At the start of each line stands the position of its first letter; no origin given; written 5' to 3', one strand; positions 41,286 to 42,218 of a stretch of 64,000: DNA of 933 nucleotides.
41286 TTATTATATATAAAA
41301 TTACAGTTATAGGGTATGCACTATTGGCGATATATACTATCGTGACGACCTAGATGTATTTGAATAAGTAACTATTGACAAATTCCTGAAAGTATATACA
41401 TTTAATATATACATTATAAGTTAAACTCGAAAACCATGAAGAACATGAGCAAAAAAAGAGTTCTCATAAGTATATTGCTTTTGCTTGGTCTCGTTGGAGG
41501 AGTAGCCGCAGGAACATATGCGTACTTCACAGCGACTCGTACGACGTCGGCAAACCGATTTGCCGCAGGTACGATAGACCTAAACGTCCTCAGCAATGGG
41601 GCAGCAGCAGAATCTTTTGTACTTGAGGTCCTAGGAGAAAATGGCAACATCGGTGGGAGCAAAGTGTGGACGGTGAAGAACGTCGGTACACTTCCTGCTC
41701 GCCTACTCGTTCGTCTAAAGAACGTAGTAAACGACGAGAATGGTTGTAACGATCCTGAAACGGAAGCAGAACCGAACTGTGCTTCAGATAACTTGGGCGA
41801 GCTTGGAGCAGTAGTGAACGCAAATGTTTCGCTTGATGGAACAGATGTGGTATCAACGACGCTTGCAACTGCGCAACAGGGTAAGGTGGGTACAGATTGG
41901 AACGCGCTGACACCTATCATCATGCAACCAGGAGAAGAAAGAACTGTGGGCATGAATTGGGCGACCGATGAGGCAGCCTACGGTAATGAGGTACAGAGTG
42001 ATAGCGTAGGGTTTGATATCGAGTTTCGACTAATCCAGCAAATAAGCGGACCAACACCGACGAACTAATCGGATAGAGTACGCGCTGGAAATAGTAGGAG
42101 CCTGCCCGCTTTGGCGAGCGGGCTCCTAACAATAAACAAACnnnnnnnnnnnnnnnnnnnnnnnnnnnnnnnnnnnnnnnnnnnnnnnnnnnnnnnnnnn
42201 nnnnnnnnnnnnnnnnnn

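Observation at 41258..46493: Duplicated TasA-like / SipW signal-peptidase operon coupled to a 711-aa unknown protein: candidate novel extracellular fibre system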

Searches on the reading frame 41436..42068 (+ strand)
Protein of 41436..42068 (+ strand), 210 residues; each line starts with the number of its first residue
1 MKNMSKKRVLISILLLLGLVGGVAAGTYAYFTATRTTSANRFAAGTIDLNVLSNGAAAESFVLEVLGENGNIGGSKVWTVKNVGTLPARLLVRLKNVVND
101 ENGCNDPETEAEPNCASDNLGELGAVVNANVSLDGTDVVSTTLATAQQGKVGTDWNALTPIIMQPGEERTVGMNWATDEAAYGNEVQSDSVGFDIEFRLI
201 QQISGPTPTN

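Call 3: search_protein_families(library=pfam, proteins=[window:41436-42068:+], max_evalue=0.1)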
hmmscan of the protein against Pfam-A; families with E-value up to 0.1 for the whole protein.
window:41436-42068:+ (210 aa): 1 family
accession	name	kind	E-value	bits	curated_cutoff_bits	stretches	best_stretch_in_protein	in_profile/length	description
PF12389.13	Peptidase_M73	-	7.4e-06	26.4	22.5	1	11-65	11-55/196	Camelysin metallo-endopeptidase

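Call 4: search_protein_families(library=ncbifam, proteins=[window:41436-42068:+], max_evalue=0.1)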
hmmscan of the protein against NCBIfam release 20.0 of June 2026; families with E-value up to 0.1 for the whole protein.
window:41436-42068:+ (210 aa): 1 family
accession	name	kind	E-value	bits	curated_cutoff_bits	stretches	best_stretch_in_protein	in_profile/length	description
TIGR04088.1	cognate_SipW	domain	2.9e-06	27.3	19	1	14-47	2-34/34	SipW-dependent-type signal peptide-containing protein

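Call 17: search_protein_families(library=padloc, proteins=[window:41436-42068:+], max_evalue=0.1)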
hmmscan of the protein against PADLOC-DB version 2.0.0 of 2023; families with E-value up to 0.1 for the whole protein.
window:41436-42068:+ (210 aa): 0 families

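Call 18: search_protein_families(library=phrogs, proteins=[window:41436-42068:+], max_evalue=0.1)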
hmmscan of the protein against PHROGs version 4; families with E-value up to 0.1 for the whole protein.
window:41436-42068:+ (210 aa): 0 families

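Call 26: find_homologous_proteins(query=window:41436-42068:+)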
Query window:41436-42068:+ (210 aa): 224 proteins with E <= 0.001 among 1038 candidates; the best 120 are listed.
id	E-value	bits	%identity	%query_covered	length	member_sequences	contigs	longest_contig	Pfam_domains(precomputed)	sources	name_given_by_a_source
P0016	7.6e-123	426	95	100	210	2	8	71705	PF12389.14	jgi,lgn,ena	-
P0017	3.5e-115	401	90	100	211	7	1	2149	-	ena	-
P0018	2.5e-114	398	87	100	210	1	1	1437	PF12389.14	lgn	-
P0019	4.0e-87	309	67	98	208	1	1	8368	PF12389.14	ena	-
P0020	3.5e-86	306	69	95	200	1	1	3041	PF12389.14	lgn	-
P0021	4.1e-86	306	68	98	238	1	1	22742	PF12389.14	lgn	-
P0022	4.1e-86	306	68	98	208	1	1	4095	PF12389.14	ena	-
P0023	5.6e-86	305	66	98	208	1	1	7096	PF12389.14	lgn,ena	-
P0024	2.8e-85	303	67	90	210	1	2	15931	PF12389.14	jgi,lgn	-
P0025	3.6e-84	299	63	97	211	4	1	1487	PF12389.14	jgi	jgi:predicted ribosomally synthesized peptide with SipW-like signal peptide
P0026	9.4e-83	295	62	97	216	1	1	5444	PF12389.14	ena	-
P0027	5.7e-82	292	65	90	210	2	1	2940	PF12389.14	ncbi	-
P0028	3.3e-81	290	65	98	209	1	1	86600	-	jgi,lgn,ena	-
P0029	5.7e-81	289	63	97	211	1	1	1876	PF12389.14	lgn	-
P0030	8.6e-81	288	69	94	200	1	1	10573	PF12389.14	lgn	-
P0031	1.1e-80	288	65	98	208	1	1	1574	PF12389.14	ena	-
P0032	3.7e-80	286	62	97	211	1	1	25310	PF12389.14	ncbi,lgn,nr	ncbi:MAG: SipW-dependent-type signal peptide-containing protein [Candidatus Levybacteria bacterium]|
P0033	5.2e-80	286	64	98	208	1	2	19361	PF12389.14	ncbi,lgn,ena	-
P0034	1.2e-78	281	65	100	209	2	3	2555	PF12389.14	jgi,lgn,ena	-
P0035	2.0e-78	281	65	97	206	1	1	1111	PF12389.14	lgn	-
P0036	2.3e-78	280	62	99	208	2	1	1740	PF12389.14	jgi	-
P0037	2.6e-78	280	61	98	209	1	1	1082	PF12389.14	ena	-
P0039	4.0e-78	280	64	97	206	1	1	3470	PF12389.14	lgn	-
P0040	6.1e-78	279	64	95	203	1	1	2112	PF12389.14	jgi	-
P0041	6.8e-78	279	62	98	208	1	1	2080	PF12389.14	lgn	-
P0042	7.8e-78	279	61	100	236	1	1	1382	PF12389.14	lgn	-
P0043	1.2e-77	278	61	99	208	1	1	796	PF12389.14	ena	-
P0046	4.2e-77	276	62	97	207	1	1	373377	PF12389.14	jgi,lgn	jgi:predicted ribosomally synthesized peptide with SipW-like signal peptide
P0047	9.6e-77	275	65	89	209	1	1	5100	PF12389.14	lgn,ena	-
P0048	1.1e-76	275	64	90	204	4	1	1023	PF12389.14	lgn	-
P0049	1.1e-76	275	64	91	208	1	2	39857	PF12389.14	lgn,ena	-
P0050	1.1e-76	275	62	99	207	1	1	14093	PF12389.14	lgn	-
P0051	1.4e-76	275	62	97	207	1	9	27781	PF12389.14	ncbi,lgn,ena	-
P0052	1.5e-76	274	62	99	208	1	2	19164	PF12389.14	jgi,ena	-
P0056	3.7e-76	273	62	97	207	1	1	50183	PF12389.14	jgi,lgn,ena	-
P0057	4.3e-76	273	61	97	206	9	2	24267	PF12389.14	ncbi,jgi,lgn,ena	-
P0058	4.3e-76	273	60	99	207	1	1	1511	PF12389.14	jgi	jgi:predicted ribosomally synthesized peptide with SipW-like signal peptide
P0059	5.5e-76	273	60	99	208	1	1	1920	PF12389.14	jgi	-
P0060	8.6e-76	272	60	99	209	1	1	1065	PF12389.14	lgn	-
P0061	9.5e-76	272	62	97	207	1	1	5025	PF12389.14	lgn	-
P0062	1.7e-75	271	61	98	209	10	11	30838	PF12389.14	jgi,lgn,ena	-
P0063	1.8e-75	271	61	97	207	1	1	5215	PF12389.14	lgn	-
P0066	3.1e-75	270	61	97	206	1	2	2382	PF12389.14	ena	-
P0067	4.4e-75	270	61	97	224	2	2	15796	PF12389.14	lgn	-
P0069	7.7e-75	269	63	97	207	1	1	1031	PF12389.14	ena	-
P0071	8.1e-75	269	63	93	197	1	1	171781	PF12389.14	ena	-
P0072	8.4e-75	269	59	98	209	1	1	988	PF12389.14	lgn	-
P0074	1.1e-74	268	64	91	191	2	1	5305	PF12389.14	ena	-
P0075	1.3e-74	268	61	97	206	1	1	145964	PF12389.14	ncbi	-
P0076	1.6e-74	268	59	100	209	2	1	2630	PF12389.14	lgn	-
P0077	1.8e-74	268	65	91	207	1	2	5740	PF12389.14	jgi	jgi:predicted ribosomally synthesized peptide with SipW-like signal peptide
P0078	1.8e-74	268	63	97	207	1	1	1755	PF12389.14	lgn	-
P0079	3.5e-74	267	60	97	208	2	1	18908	PF12389.14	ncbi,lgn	-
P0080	4.7e-74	266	62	97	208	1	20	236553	PF12389.14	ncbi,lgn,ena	-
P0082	8.5e-74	266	62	95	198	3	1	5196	PF12389.14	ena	-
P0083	9.0e-74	265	59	99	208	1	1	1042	PF12389.14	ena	-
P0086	2.1e-73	264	56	100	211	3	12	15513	PF12389.14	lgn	-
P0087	2.2e-73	264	59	98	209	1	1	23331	PF12389.14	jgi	-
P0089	3.9e-73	263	62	97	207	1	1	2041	PF12389.14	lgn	-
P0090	4.4e-73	263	61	99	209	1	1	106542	PF12389.14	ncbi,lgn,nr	ncbi:hypothetical protein HGA88_01990 [Candidatus Roizmanbacteria bacterium]|nr:hypothetical protein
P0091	4.9e-73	263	59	97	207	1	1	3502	PF12389.14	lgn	-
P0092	5.3e-73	263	58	97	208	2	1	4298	PF12389.14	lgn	-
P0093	5.4e-73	263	61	97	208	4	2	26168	PF12389.14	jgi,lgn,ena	-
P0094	5.5e-73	263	60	97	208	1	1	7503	PF12389.14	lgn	-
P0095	6.4e-73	263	59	98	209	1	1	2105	PF12389.14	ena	-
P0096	7.0e-73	263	62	93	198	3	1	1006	PF12389.14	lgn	-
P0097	7.4e-73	262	60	99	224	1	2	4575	PF12389.14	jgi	jgi:predicted ribosomally synthesized peptide with SipW-like signal peptide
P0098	9.2e-73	262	62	96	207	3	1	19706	PF12389.14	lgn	-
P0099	9.7e-73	262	59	100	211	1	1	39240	PF12389.14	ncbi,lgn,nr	ncbi:hypothetical protein HY214_00415 [Candidatus Roizmanbacteria bacterium]|nr:hypothetical protein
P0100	1.1e-72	262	60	97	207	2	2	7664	PF12389.14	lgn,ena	-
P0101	1.4e-72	262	59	97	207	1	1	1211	PF12389.14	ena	-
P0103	1.8e-72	261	59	97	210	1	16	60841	PF12389.14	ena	-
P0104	2.8e-72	261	60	97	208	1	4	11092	PF12389.14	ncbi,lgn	-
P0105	3.0e-72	260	60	100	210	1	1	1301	PF12389.14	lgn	-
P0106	4.8e-72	260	59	97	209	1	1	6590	PF12389.14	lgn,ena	-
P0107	4.9e-72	260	60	97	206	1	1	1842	PF12389.14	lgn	-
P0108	5.1e-72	260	59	98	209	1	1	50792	PF12389.14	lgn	-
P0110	7.5e-72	259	60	97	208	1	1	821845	PF12389.14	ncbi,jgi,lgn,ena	ncbi:MAG: TasA family protein [Patescibacteria group bacterium]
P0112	8.6e-72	259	58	100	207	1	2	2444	PF12389.14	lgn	-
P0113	1.8e-71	258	57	99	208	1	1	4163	PF12389.14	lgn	-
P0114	3.9e-71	257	57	100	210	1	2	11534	PF12389.14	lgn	-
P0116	9.3e-71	256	59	97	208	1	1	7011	PF12389.14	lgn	-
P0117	1.4e-70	255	59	97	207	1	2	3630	PF12389.14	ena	-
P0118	1.4e-70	255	58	97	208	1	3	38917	PF12389.14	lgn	-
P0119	2.0e-70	254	57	97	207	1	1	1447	PF12389.14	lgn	-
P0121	4.1e-70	253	61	96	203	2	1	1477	PF12389.14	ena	-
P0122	4.3e-70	253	58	97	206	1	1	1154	PF12389.14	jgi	jgi:predicted ribosomally synthesized peptide with SipW-like signal peptide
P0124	5.7e-70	253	58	97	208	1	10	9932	PF12389.14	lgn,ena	-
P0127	8.0e-70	253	57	97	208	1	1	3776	PF12389.14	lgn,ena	-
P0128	8.2e-70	253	59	98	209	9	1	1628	PF12389.14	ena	-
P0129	1.2e-69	252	58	99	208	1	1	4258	PF12389.14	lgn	-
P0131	1.7e-69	252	58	97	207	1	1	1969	PF12389.14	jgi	jgi:predicted ribosomally synthesized peptide with SipW-like signal peptide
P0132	2.0e-69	251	60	93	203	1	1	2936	PF12389.14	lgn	-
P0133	2.2e-69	251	59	97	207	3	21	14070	PF12389.14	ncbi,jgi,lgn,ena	-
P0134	2.3e-69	251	57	99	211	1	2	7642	PF12389.14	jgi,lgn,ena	-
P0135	2.5e-69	251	57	97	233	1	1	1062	PF12389.14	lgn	-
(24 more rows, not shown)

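Call 37: search_solved_structures(query=A3, max_evalue=10, show_alignments=2)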
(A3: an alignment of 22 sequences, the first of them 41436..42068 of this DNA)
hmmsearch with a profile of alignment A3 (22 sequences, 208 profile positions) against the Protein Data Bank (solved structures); distinct sequences matched with E-value up to 10: 2.
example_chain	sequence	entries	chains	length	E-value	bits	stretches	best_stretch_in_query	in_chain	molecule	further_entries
4pcq_A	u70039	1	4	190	0.11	15.3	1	29-76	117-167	Possible transcriptional regulatory protein (Probably Lrp/AsnC-family)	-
28nv_A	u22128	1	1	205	0.91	12.3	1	114-188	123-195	Fiber protein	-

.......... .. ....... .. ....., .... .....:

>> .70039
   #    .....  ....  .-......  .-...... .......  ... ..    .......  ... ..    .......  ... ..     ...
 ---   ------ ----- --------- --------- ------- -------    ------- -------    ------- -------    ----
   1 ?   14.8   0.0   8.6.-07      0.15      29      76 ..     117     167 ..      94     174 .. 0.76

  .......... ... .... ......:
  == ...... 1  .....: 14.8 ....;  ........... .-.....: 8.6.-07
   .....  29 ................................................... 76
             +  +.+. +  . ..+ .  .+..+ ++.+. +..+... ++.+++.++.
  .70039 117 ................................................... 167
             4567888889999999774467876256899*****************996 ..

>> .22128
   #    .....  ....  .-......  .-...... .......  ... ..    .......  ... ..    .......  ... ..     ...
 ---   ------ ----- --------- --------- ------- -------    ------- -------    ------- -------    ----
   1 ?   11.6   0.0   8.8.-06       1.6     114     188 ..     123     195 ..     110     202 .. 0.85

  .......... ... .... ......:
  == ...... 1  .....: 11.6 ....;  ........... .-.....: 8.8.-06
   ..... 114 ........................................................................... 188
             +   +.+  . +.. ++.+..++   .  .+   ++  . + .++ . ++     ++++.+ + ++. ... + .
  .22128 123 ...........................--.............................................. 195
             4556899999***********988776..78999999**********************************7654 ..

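Call 67: find_encoding_contigs(protein=P0090, flank=6000, max_places=2)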
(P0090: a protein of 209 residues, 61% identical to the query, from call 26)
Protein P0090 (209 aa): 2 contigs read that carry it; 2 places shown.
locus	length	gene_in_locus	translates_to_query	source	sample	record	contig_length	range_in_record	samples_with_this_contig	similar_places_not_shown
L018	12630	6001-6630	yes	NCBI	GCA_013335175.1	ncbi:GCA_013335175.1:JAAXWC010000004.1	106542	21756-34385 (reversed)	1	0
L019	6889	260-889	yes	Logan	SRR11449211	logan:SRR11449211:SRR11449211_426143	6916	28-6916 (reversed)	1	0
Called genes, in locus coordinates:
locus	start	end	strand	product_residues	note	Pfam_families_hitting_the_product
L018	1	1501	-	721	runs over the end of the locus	PF00206:Lyase_1, PF08328:ASL_C, PF00702:Hydrolase, PF13419:HAD_2, PF13242:Hydrolase_like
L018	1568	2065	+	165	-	PF01230:HIT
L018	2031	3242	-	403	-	PF06745:ATPase (faint), PF13173:AAA_14, PF13635:DUF4143 (faint)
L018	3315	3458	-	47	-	-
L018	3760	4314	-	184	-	PF13302:Acetyltransf_3, PF13420:Acetyltransf_4, PF00583:Acetyltransf_1, PF13523:Acetyltransf_8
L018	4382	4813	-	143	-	PF00293:NUDIX, PF14815:NUDIX_4 (weak)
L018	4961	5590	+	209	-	PF01569:PAP2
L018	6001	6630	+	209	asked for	PF12389:Peptidase_M73 (faint)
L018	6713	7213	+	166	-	PF00717:Peptidase_S24 (weak)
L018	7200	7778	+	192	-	-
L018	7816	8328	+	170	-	PF10502:Peptidase_S26 (weak)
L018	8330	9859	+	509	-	-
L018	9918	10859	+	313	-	PF01018:GTP1_OBG, PF03193:RsgA_GTPase (faint), PF01926:MMR_HSR1, PF02421:FeoB_N (weak)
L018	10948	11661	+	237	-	PF13624:SurA_N_3, PF09312:SurA_N (weak)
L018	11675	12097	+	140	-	PF00892:EamA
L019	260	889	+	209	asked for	PF12389:Peptidase_M73 (faint)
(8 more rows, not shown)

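Call 68: find_encoding_contigs(protein=P0110, flank=6000, max_places=2)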
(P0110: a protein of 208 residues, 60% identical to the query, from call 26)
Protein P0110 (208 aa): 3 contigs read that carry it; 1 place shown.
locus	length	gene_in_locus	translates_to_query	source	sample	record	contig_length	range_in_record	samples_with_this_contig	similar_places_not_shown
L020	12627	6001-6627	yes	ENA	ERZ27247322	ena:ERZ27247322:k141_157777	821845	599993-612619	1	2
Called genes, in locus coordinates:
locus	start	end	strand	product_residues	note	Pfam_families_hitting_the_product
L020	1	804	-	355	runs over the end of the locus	PF01926:MMR_HSR1, PF02421:FeoB_N, PF06071:YchF-GTPase_C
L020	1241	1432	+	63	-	-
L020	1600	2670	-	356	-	PF00814:TsaD, PF22521:HypF_C_2 (faint)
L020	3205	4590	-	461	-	PF17767:NAPRTase_N, PF17956:NAPRTase_C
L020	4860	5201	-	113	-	-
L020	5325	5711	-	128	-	PF00072:Response_reg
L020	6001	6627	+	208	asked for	PF12389:Peptidase_M73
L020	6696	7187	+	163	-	-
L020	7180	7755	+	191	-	-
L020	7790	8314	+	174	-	-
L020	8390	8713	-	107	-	PF01022:HTH_5, PF12802:MarR_2 (weak), PF12840:HTH_20, PF13412:HTH_24 (weak), PF01047:MarR (weak), PF08279:HTH_11 (weak)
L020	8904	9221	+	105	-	PF01047:MarR (weak), PF12802:MarR_2 (weak), PF12840:HTH_20, PF13412:HTH_24, PF08279:HTH_11 (weak), PF01022:HTH_5, PF01978:TrmB (weak)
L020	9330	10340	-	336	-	PF02786:CPSase_L_D2 (faint), PF07478:Dala_Dala_lig_C (weak), PF08443:RimK (weak), PF02655:ATP-grasp_3 (faint), PF08443:RimK (weak)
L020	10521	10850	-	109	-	-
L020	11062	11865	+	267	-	PF01734:Patatin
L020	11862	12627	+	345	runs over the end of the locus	PF13091:PLDc_2, PF00614:PLDc (weak), PF13091:PLDc_2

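Call 69: find_encoding_contigs(protein=P0046, flank=6000, max_places=2)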
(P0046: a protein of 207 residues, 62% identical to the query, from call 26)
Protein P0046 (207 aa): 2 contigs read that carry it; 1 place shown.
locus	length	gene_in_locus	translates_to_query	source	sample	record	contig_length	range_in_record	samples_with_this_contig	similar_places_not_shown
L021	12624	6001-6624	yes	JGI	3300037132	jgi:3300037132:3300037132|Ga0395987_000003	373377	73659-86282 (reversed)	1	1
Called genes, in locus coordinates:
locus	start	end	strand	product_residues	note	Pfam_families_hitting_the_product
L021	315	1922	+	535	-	-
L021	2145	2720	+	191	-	-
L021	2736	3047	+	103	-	-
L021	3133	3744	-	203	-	PF01726:LexA_DNA_bind, PF13730:HTH_36 (weak), PF00717:Peptidase_S24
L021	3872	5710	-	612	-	-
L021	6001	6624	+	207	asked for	PF12389:Peptidase_M73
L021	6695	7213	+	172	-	-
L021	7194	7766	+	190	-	-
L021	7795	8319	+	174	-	-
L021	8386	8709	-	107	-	PF01022:HTH_5, PF01047:MarR, PF12840:HTH_20 (weak), PF13412:HTH_24 (weak)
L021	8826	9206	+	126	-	-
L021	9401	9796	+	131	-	PF02082:Rrf2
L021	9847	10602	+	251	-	PF02463:SMC_N, PF00005:ABC_tran, PF13304:AAA_21 (faint)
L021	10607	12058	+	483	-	PF19295:SufBD_N, PF01458:SUFBD_core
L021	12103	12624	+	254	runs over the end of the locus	PF01458:SUFBD_core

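Call 109: search_protein_families(library=pfam, proteins=[L018:8330-9859:+], max_evalue=0.01)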
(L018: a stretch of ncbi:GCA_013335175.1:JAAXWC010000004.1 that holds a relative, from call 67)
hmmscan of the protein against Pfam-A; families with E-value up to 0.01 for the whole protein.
L018:8330-9859:+ (509 aa): 0 families

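Call 123: list_cluster_members(proteins=[window:41436-42068:+, window:42142-42636:+, window:42629-43201:+, window:43206-43751:+, window:43161-43751:+, window:45924-46493:+, window:45906-46493:+])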
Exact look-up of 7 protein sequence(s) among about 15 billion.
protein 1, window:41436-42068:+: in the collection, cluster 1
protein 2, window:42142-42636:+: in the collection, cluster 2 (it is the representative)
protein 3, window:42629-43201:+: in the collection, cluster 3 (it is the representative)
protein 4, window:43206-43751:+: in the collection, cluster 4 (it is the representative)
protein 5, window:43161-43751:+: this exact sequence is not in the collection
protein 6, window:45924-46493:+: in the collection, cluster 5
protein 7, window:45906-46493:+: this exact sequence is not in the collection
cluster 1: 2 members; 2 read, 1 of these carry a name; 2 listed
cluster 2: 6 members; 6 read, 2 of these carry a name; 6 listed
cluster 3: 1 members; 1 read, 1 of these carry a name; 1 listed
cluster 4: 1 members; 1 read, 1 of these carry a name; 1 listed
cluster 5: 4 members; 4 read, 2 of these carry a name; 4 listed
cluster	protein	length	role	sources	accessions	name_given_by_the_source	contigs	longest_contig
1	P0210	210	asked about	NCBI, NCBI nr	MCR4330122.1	MAG: CalY family protein [Candidatus Roizmanbacteria bacterium] | CalY family protein [Candidatus Roizmanbacteria bacterium]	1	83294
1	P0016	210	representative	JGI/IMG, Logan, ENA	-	-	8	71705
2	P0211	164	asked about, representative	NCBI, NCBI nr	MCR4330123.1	MAG: signal peptidase I [Candidatus Roizmanbacteria bacterium] | signal peptidase I [Candidatus Roizmanbacteria bacterium]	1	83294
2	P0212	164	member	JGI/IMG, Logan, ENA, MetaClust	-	\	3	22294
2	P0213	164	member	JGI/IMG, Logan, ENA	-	-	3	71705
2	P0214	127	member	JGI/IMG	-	-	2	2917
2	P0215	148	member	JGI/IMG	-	-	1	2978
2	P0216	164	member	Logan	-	-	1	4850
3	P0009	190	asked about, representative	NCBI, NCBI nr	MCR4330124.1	MAG: hypothetical protein NUV65_06300 [Candidatus Roizmanbacteria bacterium] | hypothetical protein [Candidatus Roizmanbacteria bacterium]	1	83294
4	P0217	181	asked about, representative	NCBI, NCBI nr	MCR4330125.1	MAG: signal peptidase I [Candidatus Roizmanbacteria bacterium] | signal peptidase I [Candidatus Roizmanbacteria bacterium]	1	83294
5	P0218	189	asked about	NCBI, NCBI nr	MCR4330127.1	MAG: hypothetical protein NUV65_06315 [Candidatus Roizmanbacteria bacterium] | hypothetical protein [Candidatus Roizmanbacteria bacterium]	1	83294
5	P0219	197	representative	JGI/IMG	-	-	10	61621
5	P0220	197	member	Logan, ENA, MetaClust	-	\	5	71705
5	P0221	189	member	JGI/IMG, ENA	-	-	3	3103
